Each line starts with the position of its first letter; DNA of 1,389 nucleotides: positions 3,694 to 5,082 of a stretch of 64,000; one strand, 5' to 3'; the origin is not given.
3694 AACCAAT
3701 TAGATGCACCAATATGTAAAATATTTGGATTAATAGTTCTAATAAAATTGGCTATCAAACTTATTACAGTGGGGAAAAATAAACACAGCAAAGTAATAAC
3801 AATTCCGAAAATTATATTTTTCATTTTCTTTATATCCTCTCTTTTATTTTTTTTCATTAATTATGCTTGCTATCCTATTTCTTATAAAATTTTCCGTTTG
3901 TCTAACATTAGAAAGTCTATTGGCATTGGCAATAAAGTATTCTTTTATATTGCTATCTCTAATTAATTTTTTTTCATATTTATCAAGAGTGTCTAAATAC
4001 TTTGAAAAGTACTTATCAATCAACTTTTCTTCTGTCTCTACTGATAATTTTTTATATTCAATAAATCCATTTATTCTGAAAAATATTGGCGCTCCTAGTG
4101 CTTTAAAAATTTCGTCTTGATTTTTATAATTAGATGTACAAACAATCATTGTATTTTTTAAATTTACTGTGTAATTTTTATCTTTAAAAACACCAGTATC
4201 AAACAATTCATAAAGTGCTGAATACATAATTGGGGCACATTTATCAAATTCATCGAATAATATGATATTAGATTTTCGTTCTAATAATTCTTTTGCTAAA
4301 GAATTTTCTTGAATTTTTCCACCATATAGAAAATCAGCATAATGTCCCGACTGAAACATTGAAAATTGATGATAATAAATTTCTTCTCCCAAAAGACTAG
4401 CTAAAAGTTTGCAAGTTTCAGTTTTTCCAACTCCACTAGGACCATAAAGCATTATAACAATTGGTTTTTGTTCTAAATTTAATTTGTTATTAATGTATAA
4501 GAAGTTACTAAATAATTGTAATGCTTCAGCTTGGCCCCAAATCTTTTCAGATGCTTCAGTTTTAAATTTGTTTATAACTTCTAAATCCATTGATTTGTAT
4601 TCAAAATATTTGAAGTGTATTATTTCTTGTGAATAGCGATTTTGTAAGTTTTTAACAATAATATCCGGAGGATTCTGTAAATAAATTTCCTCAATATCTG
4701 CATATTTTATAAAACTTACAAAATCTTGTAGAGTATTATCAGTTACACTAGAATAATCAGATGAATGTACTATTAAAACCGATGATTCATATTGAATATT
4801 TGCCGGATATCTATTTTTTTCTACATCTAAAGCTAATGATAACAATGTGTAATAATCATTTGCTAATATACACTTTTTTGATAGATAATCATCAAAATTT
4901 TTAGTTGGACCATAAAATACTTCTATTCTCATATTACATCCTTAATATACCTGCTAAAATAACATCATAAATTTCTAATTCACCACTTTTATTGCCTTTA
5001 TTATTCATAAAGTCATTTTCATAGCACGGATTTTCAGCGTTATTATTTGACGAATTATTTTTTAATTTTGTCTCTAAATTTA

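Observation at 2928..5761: Compact three-gene cassette (unknown 275-aa protein, ClpB-D2-like AAA+ ATPase, 2-TM coiled-coil protein): candidate novel defence or abortive-infection module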

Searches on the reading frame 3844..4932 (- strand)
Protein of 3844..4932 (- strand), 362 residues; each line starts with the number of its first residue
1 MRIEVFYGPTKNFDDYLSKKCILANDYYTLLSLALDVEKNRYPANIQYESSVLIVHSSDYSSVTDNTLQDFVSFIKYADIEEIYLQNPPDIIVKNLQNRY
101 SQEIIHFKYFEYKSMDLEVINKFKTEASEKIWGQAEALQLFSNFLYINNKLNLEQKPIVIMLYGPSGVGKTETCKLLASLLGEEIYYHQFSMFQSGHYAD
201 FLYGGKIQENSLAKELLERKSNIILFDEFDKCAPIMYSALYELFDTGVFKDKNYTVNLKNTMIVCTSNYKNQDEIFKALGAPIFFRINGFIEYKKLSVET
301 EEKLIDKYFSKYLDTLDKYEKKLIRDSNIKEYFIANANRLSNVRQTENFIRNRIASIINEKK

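Call 3: search_protein_families(library=padloc, proteins=[window:3844-4932:-], max_evalue=0.01)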
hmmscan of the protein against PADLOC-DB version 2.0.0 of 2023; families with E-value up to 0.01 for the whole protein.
window:3844-4932:- (362 aa): 5 families
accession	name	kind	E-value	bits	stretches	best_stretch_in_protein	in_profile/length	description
PDLC03838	DolB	-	6.6e-108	359.3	1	1-360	2-369/375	-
PDLC04606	PDC-M37B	-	4.2e-19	67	1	100-361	115-386/390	-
PDLC04605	PDC-M37B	-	3e-15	54.3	1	107-359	252-512/518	-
PDLC02373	dCTPase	-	2.3e-06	24.8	1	93-188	95-180/630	-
PDLC04140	mad8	-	0.0011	16.5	1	150-320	21-150/314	mads_8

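Call 4: search_protein_families(library=pfam, proteins=[window:3844-4932:-], max_evalue=0.01)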
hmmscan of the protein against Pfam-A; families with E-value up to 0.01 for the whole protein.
window:3844-4932:- (362 aa): 12 families
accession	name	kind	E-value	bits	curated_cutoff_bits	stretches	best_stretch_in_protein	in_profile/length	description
PF07724.20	AAA_2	-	9e-15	55.5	27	1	158-277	4-133/166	AAA domain (Cdc48 subfamily)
PF07728.20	AAA_5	-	2.7e-09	37.6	22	1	160-271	2-125/139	AAA domain (dynein-related subfamily)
PF00004.35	AAA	-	1.5e-08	35.6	21.2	1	160-278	1-117/131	ATPase family associated with various cellular activities (AAA)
PF00910.28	RNA_helicase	-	7.5e-06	26.8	21.5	1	160-268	1-104/105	RNA helicase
PF07693.20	KAP_NTPase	-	2.6e-05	24.1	20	1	151-334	12-97/293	KAP family P-loop domain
PF13401.12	AAA_22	-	7.4e-05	23.5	27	1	159-189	7-33/130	AAA domain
PF13173.12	AAA_14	-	0.00014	22.3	27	1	159-246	4-87/129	AAA domain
PF01637.24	ATPase_2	-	0.00075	19.8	33.2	1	151-252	15-79/225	ATPase domain predominantly from Archaea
PF13238.12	AAA_18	-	0.0011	19.9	29.4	1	160-190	1-25/128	AAA domain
PF12774.13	AAA_6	-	0.0028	17.1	25.2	1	162-187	37-62/327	Hydrolytic ATP binding site of dynein motor region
PF13191.12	AAA_16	-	0.0048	17.8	32.6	0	159-219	26-85/167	AAA ATPase domain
PF07726.17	AAA_3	-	0.0066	16.8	27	0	160-274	2-117/131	ATPase family associated with various cellular activities (AAA)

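Call 10: find_related_loci(query=window:3844-4932:-, collection=genome_contigs, flank=6000)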
Query window:3844-4932:- (362 aa) in genome_contigs; peptide patterns used: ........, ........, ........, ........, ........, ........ (x = any residue, [..] = any of these).
79 stretches matched a pattern; 1 encode a relative of the query (tblastn E <= 1e-3); 1 distinct loci.
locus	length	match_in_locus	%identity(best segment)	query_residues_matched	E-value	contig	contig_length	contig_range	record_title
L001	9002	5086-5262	32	160-224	5e-6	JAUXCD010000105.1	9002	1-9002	MAG: Candidatus Zixiibacteriota bacterium isolate CSMAG_2816 CSMAG_2816_k117_5617761_length_9002_cov_34.5835, whole geno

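Call 12: find_homologous_proteins(query=window:3844-4932:-, max_evalue=0.00001)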
Query window:3844-4932:- (362 aa): 1003 proteins with E <= 0.00001 among 4485 candidates; the best 120 are listed.
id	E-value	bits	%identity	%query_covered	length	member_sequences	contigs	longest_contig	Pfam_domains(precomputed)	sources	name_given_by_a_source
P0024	1.9e-232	789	99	100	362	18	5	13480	PF07693.21,PF07724.21,PF00910.29,PF00004.36,PF07728.21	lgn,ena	-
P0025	2.8e-180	617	78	100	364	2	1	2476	PF07724.21,PF00004.36,PF07728.21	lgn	-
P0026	6.0e-123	429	55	99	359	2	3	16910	PF07724.21,PF00004.36,PF07728.21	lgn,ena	-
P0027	4.1e-120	419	53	99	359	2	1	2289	PF07724.21,PF00910.29,PF00004.36,PF07728.21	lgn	-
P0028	1.5e-119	418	53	99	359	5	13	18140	PF07724.21,PF00910.29,PF00004.36,PF07728.21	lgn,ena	-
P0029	5.0e-93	330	48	98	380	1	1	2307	PF07724.21,PF00004.36,PF07728.21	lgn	-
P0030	5.2e-93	330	48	98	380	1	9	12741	PF07724.21,PF00004.36,PF07728.21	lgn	-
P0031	6.7e-93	330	48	98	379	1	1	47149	PF07724.21,PF00004.36,PF07728.21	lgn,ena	-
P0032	9.9e-93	329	47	98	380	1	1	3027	PF07724.21,PF00004.36,PF07728.21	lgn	-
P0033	2.2e-92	328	48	98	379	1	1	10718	PF07724.21,PF00004.36,PF07728.21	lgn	-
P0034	9.7e-92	326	48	98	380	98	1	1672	PF07724.21,PF00004.36,PF07728.21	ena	-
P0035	1.2e-91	326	47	98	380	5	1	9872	PF07724.21,PF00004.36,PF07728.21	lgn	-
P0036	1.2e-91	326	48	98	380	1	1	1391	PF07724.21,PF00004.36,PF07728.21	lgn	-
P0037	2.1e-91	325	48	98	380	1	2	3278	PF07724.21,PF00004.36,PF07728.21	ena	-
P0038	7.1e-91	323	47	98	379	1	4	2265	PF07724.21,PF00004.36,PF07728.21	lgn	-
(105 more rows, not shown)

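Call 13: find_encoding_contigs(protein=P0025, flank=5000, max_places=3)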
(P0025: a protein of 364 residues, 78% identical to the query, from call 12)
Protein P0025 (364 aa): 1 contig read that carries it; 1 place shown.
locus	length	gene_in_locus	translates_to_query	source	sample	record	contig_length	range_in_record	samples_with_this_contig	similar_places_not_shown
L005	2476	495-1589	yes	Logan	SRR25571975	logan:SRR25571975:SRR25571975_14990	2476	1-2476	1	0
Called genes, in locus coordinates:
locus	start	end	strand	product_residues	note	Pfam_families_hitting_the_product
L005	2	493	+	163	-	?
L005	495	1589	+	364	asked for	PF00004:AAA (weak), PF07724:AAA_2, PF07728:AAA_5 (weak)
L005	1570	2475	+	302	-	?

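Call 14: find_encoding_contigs(protein=P0026, flank=5000, max_places=3)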
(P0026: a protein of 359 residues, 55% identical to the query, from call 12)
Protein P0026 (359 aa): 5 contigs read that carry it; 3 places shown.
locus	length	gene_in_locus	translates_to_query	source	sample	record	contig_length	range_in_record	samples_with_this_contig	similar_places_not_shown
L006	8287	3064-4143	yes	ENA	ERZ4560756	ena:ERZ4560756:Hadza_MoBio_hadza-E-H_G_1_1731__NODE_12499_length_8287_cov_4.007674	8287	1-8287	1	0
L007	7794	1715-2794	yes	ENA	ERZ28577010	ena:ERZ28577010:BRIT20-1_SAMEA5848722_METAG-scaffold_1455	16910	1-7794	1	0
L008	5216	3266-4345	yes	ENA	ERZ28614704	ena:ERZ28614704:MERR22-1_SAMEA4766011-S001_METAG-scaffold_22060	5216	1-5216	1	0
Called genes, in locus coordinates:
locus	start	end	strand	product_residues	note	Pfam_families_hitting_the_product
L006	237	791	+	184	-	PF13304:AAA_21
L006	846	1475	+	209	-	PF13175:AAA_15 (weak), PF13304:AAA_21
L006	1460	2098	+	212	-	PF13707:RloB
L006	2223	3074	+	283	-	PF19952:DUF6414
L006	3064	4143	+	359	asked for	PF07724:AAA_2, PF00004:AAA (weak), PF07728:AAA_5 (weak)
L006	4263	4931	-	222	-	PF02397:Bac_transf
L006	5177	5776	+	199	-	PF13643:DUF4145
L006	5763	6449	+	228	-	-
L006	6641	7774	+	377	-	PF13439:Glyco_transf_4, PF00534:Glycos_transf_1, PF13692:Glyco_trans_1_4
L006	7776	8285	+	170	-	?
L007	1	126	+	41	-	?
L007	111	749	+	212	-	PF13707:RloB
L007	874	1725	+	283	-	PF19952:DUF6414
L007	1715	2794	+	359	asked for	PF07724:AAA_2, PF00004:AAA (weak), PF07728:AAA_5 (weak)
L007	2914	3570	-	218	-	PF02397:Bac_transf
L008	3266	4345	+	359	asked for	PF07724:AAA_2, PF00004:AAA (weak), PF07728:AAA_5 (weak)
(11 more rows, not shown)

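Call 15: find_encoding_contigs(protein=P0028, flank=5000, max_places=4)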
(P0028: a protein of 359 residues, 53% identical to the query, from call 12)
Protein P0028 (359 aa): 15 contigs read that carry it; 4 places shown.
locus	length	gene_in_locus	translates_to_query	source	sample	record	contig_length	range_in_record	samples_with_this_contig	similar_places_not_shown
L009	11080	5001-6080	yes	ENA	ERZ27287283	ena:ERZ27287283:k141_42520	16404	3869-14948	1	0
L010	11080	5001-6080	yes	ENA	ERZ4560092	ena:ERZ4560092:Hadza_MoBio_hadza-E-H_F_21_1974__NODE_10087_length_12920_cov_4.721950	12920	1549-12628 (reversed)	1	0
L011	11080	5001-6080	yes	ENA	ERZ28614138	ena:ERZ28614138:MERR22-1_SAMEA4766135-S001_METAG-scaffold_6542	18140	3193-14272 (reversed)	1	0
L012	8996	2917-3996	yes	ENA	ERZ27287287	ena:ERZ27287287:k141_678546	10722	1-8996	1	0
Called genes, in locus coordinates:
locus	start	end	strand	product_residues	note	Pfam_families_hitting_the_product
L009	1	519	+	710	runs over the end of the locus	PF00580:UvrD-helicase, PF13245:AAA_19, PF13604:AAA_30 (weak), PF01443:Viral_helicase1 (faint), PF13087:AAA_12 (faint), PF13361:UvrD_C, PF13538:UvrD_C_2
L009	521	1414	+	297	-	PF00483:NTP_transferase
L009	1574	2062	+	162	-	-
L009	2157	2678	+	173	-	-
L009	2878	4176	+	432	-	PF13173:AAA_14, PF13635:DUF4143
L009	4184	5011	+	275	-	PF19952:DUF6414 (weak)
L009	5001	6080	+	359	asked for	PF07724:AAA_2, PF00004:AAA, PF00910:RNA_helicase (weak), PF07728:AAA_5 (weak)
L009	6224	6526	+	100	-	-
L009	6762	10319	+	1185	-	PF20693:YobI-ATPase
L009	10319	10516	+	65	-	-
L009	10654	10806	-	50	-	-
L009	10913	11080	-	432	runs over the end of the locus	-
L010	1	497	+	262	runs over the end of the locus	?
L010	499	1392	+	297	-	PF00483:NTP_transferase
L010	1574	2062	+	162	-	-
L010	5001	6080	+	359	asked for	PF07724:AAA_2, PF00004:AAA, PF00910:RNA_helicase (weak), PF07728:AAA_5 (weak)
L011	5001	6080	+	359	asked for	PF07724:AAA_2, PF00004:AAA, PF00910:RNA_helicase (weak), PF07728:AAA_5 (weak)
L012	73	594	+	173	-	-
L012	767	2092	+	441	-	PF13173:AAA_14, PF13635:DUF4143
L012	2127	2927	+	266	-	PF19952:DUF6414 (weak)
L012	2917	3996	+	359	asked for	PF07724:AAA_2, PF00004:AAA, PF00910:RNA_helicase (weak), PF07728:AAA_5 (weak)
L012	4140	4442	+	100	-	-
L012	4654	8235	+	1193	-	PF20693:YobI-ATPase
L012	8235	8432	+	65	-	-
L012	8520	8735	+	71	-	-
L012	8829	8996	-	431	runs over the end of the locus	-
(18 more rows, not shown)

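Call 19: search_protein_families(library=phrogs, proteins=[window:3844-4932:-], max_evalue=0.01)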
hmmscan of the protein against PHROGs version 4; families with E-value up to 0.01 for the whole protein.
window:3844-4932:- (362 aa): 12 families
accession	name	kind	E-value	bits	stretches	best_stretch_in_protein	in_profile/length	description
phrog_4871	-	other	6.4e-19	68.9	1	121-269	458-618/764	ATP-dependent protease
phrog_168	-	DNA, RNA and nucleotide metabolism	1.6e-10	42.2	1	155-318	41-179/314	clamp loader of DNA polymerase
phrog_7485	-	unknown function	1.7e-06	28.3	1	147-233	218-290/430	-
phrog_1297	-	other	2.9e-06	27.5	1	158-286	26-162/356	ATPase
phrog_3757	-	unknown function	3.9e-06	27.5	1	159-231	128-195/367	-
phrog_15585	-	unknown function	3.6e-05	23.3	1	143-351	336-549/793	-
phrog_761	-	other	9e-05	23.3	1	146-188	8-49/362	thymidylate kinase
phrog_11838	-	DNA, RNA and nucleotide metabolism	0.00072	19.8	1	120-231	8-109/420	clamp loader of DNA polymerase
phrog_124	-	DNA, RNA and nucleotide metabolism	0.00083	19.8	1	129-177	14-63/382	Sak4-like ssDNA annealing protein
phrog_10401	-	other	0.00093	19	1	155-191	458-494/667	ATPase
phrog_249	-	moron, auxiliary metabolic gene and host takeover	0.0015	19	1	155-192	125-162/380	porphyrin biosynthesis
phrog_139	-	other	0.0073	16.7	0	150-186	76-108/342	deoxynucleoside monophosphate kinase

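Call 20: search_protein_families(library=ncbifam, proteins=[window:3844-4932:-], max_evalue=0.01)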
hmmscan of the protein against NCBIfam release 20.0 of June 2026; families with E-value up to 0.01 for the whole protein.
window:3844-4932:- (362 aa): 17 families
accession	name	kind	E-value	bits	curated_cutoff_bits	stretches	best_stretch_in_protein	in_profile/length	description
TIGR03345.1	VI_ClpV1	equivalog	4.2e-17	61.7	884.95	1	116-276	553-724/852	type VI secretion system ATPase TssH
TIGR02639.1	ClpA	equivalog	1.1e-16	60.2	993.15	1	104-273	432-610/734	ATP-dependent Clp protease ATP-binding subunit ClpA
TIGR03346.1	chaperone_ClpB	equivalog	8.3e-13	47.6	1232.1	1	121-271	557-719/853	ATP-dependent chaperone ClpB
NF008118.0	PRK10865.1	equivalog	2.5e-11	42.2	1417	1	121-271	560-722/857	ATP-dependent chaperone ClpB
NF033606.1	heat_AAA_ClpK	exception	3.9e-11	41.5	1900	1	125-316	609-807/949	heat shock survival AAA family ATPase ClpK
NF008263.0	PRK11034.1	equivalog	7.8e-11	40.6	1350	1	116-279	445-617/758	ATP-dependent Clp protease ATP-binding subunit ClpA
NF033607.0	disagg_AAA_ClpG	exception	6.8e-09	34.2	1900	1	121-285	584-759/932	AAA family protein disaggregase ClpG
NF003229.0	PRK04195.1-5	equivalog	2.2e-08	33.2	280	1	115-268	3-143/413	replication factor C large subunit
TIGR00763.1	lon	equivalog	0.00018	20.1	608.05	1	144-350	341-553/795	endopeptidase La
TIGR03499.1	FlhF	equivalog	0.0005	20.1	174.15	1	121-178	162-219/286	flagellar biosynthesis GTPase FlhF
NF009067.0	PRK12402.1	equivalog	0.0023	17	317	1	120-206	6-82/340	replication factor C small subunit 2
TIGR02928.1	TIGR02928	subfamily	0.0032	16.4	181.3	0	154-184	37-67/366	orc1/cdc6 family replication initiation protein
NF003231.0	PRK04195.2-1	equivalog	0.0049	15.7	442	1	118-185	6-71/517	replication factor C large subunit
TIGR00064.1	ftsY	equivalog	0.0064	15.8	260.7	0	120-183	43-105/279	signal recognition particle-docking protein FtsY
NF001679.0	PRK00440.1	equivalog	0.0092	15.1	303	0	120-232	9-115/322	replication factor C small subunit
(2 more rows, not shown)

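Call 49: find_related_loci(query=A3, collection=metagenome_contigs, flank=5000)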
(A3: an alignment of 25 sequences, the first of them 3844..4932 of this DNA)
Query A3 (362 aa) in metagenome_contigs; peptide patterns used: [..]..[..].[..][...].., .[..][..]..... (x = any residue, [..] = any of these).
600 stretches matched a pattern (row limit reached: there are more); 300 encode a relative of the query (tblastn E <= 1e-3); the best 80 are kept; 80 distinct loci.
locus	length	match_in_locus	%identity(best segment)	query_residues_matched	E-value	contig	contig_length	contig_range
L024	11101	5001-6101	48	2-355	3e-101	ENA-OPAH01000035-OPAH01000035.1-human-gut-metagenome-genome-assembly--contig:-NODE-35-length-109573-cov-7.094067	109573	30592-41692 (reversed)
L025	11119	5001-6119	46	2-361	1e-96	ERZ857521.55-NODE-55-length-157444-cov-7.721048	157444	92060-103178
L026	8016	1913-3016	46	2-355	4e-96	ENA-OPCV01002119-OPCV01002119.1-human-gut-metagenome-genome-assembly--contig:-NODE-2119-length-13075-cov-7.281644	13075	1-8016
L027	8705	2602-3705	46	2-355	4e-96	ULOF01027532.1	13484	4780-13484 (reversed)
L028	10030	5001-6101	45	2-355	4e-95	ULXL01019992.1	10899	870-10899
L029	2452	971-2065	41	2-360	1e-84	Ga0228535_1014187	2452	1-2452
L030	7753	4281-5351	39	2-361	7e-82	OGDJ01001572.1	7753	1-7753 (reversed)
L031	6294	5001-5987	42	3-324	1e-78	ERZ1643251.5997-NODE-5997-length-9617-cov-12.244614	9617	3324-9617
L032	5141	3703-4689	42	3-324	3e-78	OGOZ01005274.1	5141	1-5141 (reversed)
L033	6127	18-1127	38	3-362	2e-77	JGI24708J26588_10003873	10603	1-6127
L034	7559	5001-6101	38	1-360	2e-76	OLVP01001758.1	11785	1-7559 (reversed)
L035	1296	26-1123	39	1-360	2e-80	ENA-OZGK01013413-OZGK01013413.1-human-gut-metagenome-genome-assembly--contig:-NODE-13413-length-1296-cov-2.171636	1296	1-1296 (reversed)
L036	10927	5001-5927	42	53-362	1e-74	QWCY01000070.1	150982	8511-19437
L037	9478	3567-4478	42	52-356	9e-75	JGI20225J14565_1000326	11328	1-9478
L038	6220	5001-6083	37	3-358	2e-74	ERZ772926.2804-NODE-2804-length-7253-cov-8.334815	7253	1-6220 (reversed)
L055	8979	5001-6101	36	1-360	2e-71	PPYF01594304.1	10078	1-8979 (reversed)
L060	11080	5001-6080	36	2-350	8e-71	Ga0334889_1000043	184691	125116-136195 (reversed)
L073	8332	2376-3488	35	2-361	9e-69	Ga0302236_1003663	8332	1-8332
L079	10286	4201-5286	36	2-355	2e-67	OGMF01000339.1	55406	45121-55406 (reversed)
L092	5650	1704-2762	33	2-350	1e-63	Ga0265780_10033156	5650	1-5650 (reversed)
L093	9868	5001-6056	33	3-350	2e-63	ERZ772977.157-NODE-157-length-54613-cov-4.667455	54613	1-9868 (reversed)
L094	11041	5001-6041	33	3-345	1e-62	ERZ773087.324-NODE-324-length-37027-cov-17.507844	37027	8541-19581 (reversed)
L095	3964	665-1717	33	2-345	6e-63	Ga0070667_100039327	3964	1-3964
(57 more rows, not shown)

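Call 53: search_protein_families(library=pfam, proteins=[L025:6134-8059:+, L028:6135-6971:+, L055:6139-7251:+, L060:6148-8010:+, L073:3523-5373:+, L094:6152-8005:+, L095:1864-2901:+, L093:6143-8746:+, L079:5384-6844:+, L092:2885-4006:+], max_evalue=0.0001)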
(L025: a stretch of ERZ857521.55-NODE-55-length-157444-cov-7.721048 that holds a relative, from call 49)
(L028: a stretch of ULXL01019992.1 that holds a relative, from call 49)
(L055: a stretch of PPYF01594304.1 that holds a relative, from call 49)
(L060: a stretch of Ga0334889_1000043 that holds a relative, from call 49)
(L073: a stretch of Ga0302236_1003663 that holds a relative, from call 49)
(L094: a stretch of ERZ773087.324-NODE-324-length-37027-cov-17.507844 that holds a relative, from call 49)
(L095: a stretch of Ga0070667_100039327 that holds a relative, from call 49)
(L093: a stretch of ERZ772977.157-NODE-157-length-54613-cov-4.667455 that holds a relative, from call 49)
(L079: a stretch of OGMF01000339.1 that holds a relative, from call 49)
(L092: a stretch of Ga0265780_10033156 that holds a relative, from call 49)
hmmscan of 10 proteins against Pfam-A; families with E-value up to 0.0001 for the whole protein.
L025:6134-8059:+ (641 aa): 2 families
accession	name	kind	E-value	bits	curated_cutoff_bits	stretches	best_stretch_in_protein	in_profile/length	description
PF13175.12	AAA_15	-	2.2e-17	64.2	32.1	1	23-357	16-374/374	AAA ATPase domain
PF13304.12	AAA_21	-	1.1e-12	49.1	27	1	32-358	2-304/304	AAA domain, putative AbiEii toxin, Type IV TA system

L028:6135-6971:+ (278 aa): 0 families

L055:6139-7251:+ (370 aa): 1 family
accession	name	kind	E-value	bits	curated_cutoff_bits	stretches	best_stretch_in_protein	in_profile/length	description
PF14088.11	DUF4268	-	4.3e-40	137.4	27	1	227-360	1-137/140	Domain of unknown function (DUF4268)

L060:6148-8010:+ (620 aa): 1 family
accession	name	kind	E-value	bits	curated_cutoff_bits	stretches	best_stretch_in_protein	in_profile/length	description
PF01555.25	N6_N4_Mtase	-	1e-38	133.9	26.7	1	112-430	1-208/221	DNA methylase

L073:3523-5373:+ (616 aa): 1 family
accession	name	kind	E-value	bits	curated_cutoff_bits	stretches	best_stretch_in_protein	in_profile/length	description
PF01555.25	N6_N4_Mtase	-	3e-34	119.3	26.7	1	111-425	1-207/221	DNA methylase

L094:6152-8005:+ (617 aa): 4 families
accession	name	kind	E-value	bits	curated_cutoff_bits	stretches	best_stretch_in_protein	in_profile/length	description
PF13175.12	AAA_15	-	2.1e-21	77.4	32.1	2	277-363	291-374/374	AAA ATPase domain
PF11398.14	DUF2813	-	6.9e-11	42.6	21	1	1-53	1-54/372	Protein of unknown function (DUF2813)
PF13304.12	AAA_21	-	1.3e-08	35.7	27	0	291-364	231-304/304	AAA domain, putative AbiEii toxin, Type IV TA system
PF02463.25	SMC_N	-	6.5e-08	32.7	40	0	3-48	2-50/220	RecF/RecN/SMC N terminal domain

L095:1864-2901:+ (345 aa): 0 families

L093:6143-8746:+ (867 aa): 3 families
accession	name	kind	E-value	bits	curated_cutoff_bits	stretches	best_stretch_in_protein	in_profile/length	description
PF13166.12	AAA_13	-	3.8e-21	75.9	36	1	374-730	242-602/713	AAA domain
PF02463.25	SMC_N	-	5.5e-10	39.5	40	1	500-701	118-198/220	RecF/RecN/SMC N terminal domain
PF13304.12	AAA_21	-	2.1e-09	38.3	27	1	603-703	220-301/304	AAA domain, putative AbiEii toxin, Type IV TA system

L079:5384-6844:+ (486 aa): 1 family
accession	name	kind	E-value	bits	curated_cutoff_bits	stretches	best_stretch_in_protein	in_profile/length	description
PF03389.21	MobA_MobL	-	1.7e-96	322.8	26.7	1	23-247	1-224/224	MobA/MobL family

L092:2885-4006:+ (373 aa): 0 families

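Call 61: search_solved_structures(query=window:3844-4932:-, max_evalue=0.00001)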
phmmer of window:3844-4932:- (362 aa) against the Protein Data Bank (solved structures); distinct sequences matched with E-value up to 0.00001: 46.
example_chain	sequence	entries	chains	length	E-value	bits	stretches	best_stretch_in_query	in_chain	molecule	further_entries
9if4_A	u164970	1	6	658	5.1e-13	52.4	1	121-318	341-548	ATP-dependent Clp protease ATP-binding subunit ClpC1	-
8a8u_A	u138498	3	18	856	9.7e-13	51.5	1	121-318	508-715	ATP-dependent Clp protease ATP-binding subunit ClpC1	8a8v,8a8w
4d2q_A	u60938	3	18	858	3.7e-12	49.6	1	118-270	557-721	CLPB | CHAPERONE PROTEIN CLPB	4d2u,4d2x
6oax_C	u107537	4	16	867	3.8e-12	49.5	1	118-270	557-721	Hyperactive disaggregase ClpB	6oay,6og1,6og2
6og3_E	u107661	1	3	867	3.8e-12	49.5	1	118-270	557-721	Hyperactive disaggregase ClpB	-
8ycx_A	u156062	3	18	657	4.1e-12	49.4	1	121-318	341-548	ATP-dependent Clp protease ATP-binding subunit ClpC1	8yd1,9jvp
6emw_B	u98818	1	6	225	4.4e-12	49.3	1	125-278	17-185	ATP-dependent Clp protease ATP-binding subunit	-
6em9_A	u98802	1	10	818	5e-12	49.2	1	125-345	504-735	ATP-dependent Clp protease ATP-binding subunit ClpC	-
6em8_A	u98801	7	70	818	5e-12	49.2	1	125-345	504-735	ATP-dependent Clp protease ATP-binding subunit ClpC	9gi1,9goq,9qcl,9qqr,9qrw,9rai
4lj8_A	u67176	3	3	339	8.2e-12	48.5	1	119-270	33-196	Chaperone protein ClpB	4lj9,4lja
8zr0_A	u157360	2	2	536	1.1e-11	48.1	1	127-275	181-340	Caseinolytic peptidase B protein homolog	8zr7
8zrs_A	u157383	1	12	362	1.3e-11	47.8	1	129-275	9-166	Caseinolytic peptidase B protein homolog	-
4lj4_A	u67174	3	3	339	1.5e-11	47.6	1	119-270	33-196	Chaperone protein ClpB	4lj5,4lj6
5ofo_C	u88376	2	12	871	1.7e-11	47.4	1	118-280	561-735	Chaperone protein ClpB,ATP-dependent Clp protease ATP-binding subunit ClpA,Chaperone prote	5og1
4ciu_A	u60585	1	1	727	2e-11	47.2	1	118-270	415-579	CHAPERONE PROTEIN CLPB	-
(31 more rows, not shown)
